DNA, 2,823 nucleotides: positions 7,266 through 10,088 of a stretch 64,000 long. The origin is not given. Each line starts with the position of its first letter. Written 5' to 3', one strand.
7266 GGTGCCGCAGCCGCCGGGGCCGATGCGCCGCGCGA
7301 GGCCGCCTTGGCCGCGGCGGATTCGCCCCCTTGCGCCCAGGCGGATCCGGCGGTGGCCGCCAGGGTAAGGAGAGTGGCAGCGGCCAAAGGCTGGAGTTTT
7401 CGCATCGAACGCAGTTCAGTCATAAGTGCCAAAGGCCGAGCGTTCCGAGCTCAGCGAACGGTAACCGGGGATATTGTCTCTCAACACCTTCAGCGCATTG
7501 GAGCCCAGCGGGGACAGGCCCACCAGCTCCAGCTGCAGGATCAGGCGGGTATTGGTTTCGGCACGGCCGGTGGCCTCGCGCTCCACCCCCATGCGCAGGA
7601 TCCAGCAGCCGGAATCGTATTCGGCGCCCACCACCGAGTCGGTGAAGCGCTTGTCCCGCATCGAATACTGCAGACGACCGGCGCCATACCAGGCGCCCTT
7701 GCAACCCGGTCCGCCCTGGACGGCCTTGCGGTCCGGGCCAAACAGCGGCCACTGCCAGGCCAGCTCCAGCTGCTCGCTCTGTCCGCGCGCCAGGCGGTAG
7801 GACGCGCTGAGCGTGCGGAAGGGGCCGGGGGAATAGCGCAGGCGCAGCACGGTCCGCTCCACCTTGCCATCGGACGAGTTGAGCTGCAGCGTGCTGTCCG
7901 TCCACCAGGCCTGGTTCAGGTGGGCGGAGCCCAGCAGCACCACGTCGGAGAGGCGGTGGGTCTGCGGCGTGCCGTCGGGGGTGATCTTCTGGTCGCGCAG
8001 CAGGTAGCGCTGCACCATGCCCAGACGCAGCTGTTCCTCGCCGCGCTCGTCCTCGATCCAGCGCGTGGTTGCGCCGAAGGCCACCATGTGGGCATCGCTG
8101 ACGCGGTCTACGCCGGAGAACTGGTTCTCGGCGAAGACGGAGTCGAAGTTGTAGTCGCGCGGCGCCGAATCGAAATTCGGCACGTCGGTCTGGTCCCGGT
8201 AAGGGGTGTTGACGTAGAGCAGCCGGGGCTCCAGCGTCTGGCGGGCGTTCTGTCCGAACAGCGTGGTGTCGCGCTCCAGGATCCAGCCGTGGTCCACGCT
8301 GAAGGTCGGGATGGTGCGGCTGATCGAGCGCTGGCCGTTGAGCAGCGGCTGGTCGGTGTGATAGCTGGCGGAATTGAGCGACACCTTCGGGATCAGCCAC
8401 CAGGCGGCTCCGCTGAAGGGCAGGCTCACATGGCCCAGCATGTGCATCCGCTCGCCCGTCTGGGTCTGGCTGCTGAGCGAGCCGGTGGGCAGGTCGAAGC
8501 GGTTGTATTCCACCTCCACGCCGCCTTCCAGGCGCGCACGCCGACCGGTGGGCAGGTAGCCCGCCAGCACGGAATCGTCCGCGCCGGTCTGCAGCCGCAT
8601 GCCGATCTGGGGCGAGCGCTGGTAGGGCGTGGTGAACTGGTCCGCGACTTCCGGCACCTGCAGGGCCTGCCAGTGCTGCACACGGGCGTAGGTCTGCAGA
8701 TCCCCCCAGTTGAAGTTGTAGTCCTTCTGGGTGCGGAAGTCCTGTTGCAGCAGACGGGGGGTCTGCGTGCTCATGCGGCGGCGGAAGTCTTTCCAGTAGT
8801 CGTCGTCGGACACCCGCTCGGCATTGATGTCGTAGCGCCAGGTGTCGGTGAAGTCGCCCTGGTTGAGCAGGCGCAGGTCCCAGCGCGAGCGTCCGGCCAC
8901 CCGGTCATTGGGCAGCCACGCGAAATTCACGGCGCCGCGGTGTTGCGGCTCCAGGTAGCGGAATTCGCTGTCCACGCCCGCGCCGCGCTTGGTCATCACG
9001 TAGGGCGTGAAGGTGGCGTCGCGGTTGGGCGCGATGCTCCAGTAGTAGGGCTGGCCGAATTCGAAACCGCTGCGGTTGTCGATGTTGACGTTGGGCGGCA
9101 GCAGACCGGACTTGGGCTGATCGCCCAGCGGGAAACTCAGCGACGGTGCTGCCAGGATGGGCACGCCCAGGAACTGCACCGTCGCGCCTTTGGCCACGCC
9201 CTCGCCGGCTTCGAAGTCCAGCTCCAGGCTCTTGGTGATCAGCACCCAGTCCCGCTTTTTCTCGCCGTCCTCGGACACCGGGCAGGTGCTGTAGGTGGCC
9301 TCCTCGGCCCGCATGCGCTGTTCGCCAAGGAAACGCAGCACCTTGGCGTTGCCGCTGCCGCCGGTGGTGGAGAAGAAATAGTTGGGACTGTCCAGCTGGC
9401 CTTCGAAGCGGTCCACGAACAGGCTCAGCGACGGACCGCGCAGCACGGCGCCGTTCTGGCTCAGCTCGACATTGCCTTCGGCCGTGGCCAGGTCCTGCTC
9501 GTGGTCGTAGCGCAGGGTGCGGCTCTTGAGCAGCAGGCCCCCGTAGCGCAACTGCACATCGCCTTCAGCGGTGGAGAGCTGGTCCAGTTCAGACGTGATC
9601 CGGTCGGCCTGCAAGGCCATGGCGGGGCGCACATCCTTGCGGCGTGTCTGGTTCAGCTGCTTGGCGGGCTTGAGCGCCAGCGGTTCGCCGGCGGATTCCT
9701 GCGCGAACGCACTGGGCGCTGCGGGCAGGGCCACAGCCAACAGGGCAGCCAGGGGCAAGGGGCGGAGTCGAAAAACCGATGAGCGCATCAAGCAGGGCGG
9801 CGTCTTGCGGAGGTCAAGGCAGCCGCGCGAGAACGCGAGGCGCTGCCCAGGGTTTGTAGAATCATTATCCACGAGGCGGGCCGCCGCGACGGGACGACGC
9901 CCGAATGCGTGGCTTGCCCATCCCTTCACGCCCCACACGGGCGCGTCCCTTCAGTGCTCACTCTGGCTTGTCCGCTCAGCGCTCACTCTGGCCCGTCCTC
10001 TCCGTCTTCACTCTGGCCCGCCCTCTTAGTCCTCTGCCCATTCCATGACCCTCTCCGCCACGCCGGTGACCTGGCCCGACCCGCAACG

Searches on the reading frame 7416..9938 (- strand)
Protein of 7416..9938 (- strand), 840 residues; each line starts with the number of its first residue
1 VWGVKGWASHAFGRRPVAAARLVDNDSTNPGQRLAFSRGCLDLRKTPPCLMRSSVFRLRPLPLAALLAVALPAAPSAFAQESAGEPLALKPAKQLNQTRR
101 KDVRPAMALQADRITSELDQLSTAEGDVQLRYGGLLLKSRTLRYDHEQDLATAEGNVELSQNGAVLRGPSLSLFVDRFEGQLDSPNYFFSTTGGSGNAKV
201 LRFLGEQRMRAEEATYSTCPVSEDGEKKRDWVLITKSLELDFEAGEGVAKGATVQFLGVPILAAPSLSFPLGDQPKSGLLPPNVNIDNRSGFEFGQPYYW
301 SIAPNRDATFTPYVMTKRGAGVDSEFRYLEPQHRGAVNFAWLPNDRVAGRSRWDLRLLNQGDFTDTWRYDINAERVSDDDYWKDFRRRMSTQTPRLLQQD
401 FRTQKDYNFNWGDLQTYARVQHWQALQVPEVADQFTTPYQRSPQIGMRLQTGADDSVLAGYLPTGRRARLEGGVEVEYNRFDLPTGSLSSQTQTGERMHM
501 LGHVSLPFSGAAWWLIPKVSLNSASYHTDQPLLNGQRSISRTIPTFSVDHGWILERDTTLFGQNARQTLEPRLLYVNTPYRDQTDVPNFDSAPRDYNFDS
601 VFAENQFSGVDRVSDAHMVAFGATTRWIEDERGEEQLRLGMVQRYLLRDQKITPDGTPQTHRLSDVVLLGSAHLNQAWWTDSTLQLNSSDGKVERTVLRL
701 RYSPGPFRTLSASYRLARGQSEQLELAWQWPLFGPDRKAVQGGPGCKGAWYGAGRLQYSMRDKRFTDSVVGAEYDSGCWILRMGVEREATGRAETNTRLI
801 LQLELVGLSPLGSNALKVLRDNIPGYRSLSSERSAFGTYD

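Call 73: search_protein_families(library=pfam, proteins=[window:7416-9938:-], max_evalue=0.00001)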
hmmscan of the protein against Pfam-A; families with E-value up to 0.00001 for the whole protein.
window:7416-9938:- (840 aa): 1 family
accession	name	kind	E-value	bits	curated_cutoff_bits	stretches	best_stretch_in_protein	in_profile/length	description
PF04453.20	LptD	-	1.4e-69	235.8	22.4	1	351-724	2-362/384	LPS transport system D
